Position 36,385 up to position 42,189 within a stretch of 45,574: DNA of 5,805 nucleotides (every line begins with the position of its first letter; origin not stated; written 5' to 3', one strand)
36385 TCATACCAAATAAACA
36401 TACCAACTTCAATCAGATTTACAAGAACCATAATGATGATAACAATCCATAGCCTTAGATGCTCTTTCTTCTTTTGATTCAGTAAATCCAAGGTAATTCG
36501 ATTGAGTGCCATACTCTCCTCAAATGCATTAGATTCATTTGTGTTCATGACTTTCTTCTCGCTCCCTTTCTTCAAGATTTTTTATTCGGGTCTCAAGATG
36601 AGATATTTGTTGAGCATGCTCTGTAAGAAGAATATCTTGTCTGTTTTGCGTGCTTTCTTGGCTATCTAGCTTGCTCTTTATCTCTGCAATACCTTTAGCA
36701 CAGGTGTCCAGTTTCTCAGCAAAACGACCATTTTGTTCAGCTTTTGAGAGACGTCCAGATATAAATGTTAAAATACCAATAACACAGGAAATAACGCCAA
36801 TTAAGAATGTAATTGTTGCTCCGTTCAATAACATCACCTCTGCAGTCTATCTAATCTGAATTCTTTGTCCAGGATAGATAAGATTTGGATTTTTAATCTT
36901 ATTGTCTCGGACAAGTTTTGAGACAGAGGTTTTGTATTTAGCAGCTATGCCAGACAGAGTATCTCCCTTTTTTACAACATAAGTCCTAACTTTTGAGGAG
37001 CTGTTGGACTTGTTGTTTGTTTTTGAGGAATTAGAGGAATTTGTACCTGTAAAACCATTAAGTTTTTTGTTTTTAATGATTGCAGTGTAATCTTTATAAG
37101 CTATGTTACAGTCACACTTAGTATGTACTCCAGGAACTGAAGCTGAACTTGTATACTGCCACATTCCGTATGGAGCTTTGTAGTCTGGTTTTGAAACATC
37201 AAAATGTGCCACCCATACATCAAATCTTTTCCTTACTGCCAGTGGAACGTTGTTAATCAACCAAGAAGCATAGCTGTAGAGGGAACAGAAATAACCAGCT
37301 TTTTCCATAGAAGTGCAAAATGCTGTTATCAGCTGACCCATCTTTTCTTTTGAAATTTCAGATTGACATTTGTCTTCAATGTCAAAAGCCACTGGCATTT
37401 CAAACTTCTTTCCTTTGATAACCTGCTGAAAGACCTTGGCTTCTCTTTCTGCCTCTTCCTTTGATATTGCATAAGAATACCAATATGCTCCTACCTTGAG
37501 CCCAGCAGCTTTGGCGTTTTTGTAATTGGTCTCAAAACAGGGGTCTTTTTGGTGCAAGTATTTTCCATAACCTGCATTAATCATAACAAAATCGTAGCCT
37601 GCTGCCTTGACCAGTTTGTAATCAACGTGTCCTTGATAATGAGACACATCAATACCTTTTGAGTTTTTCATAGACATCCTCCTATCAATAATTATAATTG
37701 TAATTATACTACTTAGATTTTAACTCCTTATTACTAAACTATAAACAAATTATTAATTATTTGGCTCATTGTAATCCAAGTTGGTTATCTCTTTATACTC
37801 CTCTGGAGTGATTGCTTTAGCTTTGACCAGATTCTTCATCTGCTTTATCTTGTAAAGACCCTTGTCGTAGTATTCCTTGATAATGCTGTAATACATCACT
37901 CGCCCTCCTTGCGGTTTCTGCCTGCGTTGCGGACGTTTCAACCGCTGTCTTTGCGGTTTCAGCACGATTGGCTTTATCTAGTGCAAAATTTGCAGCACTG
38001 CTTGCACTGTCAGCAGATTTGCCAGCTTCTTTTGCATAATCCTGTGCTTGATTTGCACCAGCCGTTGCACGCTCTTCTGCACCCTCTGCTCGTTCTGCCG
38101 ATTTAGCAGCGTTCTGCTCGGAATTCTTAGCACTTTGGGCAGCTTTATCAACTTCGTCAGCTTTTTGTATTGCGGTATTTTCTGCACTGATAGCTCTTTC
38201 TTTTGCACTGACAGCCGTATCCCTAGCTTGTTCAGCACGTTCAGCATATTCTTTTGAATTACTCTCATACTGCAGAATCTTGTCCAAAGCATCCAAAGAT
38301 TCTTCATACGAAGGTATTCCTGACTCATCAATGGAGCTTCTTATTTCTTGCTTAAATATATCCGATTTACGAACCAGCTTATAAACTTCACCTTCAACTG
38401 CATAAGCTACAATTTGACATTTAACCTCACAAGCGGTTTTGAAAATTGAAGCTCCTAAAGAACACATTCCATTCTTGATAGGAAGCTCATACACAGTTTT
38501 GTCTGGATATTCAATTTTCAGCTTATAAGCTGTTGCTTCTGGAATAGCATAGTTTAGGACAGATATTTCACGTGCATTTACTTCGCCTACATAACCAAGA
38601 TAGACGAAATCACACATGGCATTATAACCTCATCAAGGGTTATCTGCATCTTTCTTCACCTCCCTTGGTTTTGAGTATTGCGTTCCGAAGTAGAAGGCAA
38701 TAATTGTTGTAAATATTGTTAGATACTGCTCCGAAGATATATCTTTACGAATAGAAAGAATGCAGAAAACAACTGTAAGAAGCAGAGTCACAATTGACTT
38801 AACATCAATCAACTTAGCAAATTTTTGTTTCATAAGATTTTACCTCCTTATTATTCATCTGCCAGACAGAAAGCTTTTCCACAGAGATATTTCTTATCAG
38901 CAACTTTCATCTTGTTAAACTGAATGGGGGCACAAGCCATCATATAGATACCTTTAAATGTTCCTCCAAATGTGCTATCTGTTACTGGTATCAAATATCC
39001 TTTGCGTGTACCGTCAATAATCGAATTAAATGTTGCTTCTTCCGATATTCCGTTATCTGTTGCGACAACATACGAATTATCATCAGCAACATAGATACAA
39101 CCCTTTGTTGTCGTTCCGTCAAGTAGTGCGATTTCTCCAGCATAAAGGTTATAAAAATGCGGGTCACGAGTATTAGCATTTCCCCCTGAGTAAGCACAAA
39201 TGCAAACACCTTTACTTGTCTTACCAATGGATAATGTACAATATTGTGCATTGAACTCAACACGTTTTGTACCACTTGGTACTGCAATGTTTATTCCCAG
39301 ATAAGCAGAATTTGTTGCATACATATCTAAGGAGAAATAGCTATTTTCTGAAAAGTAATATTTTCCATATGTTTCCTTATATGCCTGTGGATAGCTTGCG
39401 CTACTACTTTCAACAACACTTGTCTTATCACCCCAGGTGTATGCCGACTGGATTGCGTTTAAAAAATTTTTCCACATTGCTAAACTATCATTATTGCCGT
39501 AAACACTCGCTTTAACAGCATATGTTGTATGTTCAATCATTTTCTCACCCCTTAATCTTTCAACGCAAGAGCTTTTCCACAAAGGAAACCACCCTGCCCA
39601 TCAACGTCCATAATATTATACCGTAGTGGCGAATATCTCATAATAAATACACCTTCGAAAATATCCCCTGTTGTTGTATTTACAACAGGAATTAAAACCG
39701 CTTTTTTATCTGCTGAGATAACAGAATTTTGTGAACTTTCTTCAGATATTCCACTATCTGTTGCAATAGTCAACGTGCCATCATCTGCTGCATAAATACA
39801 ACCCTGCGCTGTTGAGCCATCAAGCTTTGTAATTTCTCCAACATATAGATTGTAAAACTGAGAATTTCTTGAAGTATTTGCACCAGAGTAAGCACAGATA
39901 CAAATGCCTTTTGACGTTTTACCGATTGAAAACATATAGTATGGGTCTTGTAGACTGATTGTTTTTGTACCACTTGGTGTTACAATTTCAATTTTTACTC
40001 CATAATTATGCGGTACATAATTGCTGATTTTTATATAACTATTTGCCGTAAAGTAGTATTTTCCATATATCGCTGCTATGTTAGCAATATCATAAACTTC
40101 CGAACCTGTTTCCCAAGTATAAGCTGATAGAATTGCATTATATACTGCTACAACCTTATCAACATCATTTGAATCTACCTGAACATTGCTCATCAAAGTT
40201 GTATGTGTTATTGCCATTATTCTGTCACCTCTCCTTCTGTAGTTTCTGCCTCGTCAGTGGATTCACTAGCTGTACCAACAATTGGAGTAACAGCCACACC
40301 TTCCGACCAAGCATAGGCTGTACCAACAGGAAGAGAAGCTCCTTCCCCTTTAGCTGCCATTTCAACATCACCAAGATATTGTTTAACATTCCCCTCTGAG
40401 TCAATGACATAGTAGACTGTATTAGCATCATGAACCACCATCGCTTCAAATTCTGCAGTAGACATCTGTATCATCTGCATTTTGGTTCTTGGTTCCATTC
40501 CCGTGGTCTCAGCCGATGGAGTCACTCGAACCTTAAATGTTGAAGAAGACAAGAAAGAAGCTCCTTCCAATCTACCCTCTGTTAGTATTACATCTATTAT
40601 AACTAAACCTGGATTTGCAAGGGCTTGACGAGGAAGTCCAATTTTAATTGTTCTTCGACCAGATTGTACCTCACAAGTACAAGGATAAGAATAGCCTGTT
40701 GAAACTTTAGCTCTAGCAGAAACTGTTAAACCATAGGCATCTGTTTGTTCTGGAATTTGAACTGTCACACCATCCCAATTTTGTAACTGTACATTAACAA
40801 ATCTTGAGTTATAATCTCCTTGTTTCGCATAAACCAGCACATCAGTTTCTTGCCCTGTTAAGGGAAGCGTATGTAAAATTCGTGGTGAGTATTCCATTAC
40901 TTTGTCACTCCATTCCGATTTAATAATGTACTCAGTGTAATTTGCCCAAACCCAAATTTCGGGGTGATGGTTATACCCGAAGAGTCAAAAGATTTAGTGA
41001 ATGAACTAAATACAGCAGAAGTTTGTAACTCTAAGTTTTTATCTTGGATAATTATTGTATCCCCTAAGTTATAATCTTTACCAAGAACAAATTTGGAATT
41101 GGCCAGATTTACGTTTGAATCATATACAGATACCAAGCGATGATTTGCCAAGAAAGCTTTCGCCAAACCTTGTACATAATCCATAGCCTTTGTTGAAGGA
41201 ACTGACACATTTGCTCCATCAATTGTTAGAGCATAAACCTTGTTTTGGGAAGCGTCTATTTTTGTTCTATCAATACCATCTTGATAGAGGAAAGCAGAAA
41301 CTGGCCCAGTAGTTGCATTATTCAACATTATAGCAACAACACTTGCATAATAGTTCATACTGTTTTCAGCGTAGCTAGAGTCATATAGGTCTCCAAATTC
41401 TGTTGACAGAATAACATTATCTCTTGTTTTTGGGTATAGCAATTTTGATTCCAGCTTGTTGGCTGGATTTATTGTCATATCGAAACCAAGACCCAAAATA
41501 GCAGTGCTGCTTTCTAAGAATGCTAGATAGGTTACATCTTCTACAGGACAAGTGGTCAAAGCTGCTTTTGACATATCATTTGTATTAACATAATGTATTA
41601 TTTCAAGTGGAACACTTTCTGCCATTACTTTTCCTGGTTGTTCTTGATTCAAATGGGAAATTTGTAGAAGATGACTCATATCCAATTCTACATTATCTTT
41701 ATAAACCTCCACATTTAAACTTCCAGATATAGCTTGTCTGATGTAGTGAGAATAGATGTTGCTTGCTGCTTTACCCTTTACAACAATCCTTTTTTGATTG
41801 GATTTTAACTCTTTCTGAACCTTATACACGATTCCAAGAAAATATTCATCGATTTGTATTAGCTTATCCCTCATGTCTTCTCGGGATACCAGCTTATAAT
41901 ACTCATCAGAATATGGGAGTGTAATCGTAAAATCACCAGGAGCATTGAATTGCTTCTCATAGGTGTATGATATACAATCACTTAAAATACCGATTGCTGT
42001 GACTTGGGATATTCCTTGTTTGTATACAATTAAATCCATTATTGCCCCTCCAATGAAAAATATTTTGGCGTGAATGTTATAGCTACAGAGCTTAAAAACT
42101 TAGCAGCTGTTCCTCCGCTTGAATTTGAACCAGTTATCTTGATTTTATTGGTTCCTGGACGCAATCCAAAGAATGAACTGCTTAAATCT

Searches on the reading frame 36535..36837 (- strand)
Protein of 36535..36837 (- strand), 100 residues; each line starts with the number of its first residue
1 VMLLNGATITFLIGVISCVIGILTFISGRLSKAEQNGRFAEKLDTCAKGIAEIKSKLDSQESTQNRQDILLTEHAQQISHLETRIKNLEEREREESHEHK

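Call 17: search_protein_families(library=phrogs, proteins=[window:36535-36837:-], max_evalue=0.001)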
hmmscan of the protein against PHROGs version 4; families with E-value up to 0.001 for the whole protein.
window:36535-36837:- (100 aa): 4 families
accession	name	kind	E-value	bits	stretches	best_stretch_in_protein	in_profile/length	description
phrog_3999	-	unknown function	6.1e-08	33.8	1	7-94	8-102/107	-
phrog_1009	-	unknown function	8.1e-08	33.3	1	7-95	9-102/103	-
phrog_1863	-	unknown function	1.7e-06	28.8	1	7-93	6-96/97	-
phrog_1296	-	lysis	4.9e-05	24.3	1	7-95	6-91/93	holin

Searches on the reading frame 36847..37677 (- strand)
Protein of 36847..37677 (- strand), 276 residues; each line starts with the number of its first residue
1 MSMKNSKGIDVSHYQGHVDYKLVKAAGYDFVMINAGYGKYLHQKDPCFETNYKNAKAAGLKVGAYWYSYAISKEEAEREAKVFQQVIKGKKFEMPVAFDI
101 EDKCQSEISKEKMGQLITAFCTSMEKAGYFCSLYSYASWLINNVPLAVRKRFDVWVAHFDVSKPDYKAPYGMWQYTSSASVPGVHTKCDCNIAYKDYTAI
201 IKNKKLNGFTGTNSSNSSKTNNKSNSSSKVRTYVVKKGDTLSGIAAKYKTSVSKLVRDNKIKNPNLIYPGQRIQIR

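Call 17: search_protein_families(library=phrogs, proteins=[window:36847-37677:-], max_evalue=0.001)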
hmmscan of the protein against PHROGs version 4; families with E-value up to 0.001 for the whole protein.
window:36847-37677:- (276 aa): 18 families
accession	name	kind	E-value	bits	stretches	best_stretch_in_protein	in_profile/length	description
phrog_291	-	lysis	4.1e-67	228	2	3-199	110-311/509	endolysin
phrog_6219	-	lysis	1.7e-41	143.8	1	5-250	1-245/326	endolysin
phrog_6745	-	lysis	5e-36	125.4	1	3-202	1-169/396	endolysin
phrog_4602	-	other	1.3e-14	55.7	1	218-275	22-79/220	transglycosylase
phrog_380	-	lysis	3.6e-14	53.5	1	205-275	159-234/309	endolysin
phrog_3084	-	lysis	6.5e-12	46.2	1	8-193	161-353/468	endolysin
phrog_7348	-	lysis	1.9e-11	42.6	1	187-275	2063-2149/2564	endolysin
phrog_13545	-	unknown function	5.8e-10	39.9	1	213-275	256-317/323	-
phrog_9611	-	lysis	3.7e-08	34.3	1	219-275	170-223/246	endolysin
phrog_2742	-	lysis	6.3e-08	33.4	1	202-275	241-310/318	endolysin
phrog_20780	-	unknown function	8.2e-08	33.4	1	222-273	64-115/117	-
phrog_5182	-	lysis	1.8e-06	28.8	1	100-273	158-260/321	endolysin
phrog_14642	-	lysis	2.4e-06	28.2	1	229-275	25-70/215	endolysin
phrog_1274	-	lysis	3.9e-06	27.7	1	217-267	8-60/70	lysM motif protein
phrog_14367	-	unknown function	5.9e-05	22.1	1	218-275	506-568/869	-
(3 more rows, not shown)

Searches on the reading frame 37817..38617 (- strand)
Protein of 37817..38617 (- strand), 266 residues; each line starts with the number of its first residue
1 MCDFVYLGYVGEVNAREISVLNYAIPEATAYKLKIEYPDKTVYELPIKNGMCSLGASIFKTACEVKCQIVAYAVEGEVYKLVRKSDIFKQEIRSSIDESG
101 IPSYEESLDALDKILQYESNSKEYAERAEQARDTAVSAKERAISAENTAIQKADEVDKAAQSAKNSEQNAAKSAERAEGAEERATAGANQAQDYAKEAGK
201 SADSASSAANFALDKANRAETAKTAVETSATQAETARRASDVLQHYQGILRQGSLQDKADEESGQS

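Call 17: search_protein_families(library=phrogs, proteins=[window:37817-38617:-], max_evalue=0.001)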
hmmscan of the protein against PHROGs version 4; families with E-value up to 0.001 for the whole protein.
window:37817-38617:- (266 aa): 7 families
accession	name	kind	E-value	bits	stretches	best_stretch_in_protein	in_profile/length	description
phrog_8780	-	tail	4.5e-06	26.1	1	95-239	126-281/755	minor tail protein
phrog_19280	-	unknown function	5.3e-06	26.3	1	126-236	124-237/623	-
phrog_3279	-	tail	8.7e-05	23.2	1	117-239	106-231/396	tail fiber protein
phrog_26941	-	tail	0.0003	20.6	1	116-234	148-266/603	tail protein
phrog_32265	-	unknown function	0.00051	20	1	101-237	131-270/609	-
phrog_32072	-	tail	0.0006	19.3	1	77-240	69-224/894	tail protein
phrog_13980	-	tail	0.00074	19.4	1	119-237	197-315/756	tail fiber protein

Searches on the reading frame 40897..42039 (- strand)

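Call 17: search_protein_families(library=phrogs, proteins=[window:40897-42039:-], max_evalue=0.001)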
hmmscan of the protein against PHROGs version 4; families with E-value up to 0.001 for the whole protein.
window:40897-42039:- (380 aa): 1 family
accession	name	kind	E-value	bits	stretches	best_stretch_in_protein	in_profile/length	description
phrog_538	-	tail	1e-17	65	2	297-375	309-386/684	minor tail protein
